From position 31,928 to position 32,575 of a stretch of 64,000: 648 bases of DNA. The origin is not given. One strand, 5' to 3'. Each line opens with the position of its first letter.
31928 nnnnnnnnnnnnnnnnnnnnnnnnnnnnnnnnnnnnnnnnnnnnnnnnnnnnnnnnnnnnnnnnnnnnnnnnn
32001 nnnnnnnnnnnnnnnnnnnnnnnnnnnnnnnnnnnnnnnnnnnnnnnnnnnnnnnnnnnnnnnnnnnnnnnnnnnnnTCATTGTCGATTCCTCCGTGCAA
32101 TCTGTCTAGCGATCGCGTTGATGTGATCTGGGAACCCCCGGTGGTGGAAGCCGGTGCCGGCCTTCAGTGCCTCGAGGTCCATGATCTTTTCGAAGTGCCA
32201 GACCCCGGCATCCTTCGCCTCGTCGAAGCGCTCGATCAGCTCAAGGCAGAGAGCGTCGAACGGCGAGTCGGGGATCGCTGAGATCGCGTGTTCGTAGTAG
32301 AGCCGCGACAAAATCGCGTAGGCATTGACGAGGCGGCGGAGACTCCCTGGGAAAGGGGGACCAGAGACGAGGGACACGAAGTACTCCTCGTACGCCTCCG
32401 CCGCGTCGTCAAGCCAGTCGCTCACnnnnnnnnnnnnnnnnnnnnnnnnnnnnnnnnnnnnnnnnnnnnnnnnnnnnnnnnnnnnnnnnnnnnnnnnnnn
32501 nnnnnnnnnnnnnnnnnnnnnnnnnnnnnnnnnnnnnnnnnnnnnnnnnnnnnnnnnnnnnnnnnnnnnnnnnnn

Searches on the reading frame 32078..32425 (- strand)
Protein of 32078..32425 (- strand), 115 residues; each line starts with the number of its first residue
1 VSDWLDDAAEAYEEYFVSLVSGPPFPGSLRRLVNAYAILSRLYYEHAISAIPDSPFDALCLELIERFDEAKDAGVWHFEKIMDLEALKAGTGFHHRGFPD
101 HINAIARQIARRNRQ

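Call 3: search_protein_families(library=pfam, proteins=[window:32078-32425:-], max_evalue=0.01)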
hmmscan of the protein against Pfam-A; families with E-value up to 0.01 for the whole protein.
window:32078-32425:- (115 aa): 1 family
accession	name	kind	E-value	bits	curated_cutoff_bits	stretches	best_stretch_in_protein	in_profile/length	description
PF22745.1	Nlig-Ia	-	6.2e-07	30.4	27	1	37-111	14-87/92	DNA ligase-like, N-terminal NAD+-binding domain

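Call 4: search_protein_families(library=phrogs, proteins=[window:32078-32425:-], max_evalue=0.01)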
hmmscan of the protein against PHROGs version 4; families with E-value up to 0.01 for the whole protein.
window:32078-32425:- (115 aa): 2 families
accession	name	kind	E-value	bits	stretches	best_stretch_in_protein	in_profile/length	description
phrog_19233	-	unknown function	8.1e-06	26.7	1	31-103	22-94/136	-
phrog_31323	-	unknown function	0.001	20.4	1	38-76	15-56/128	-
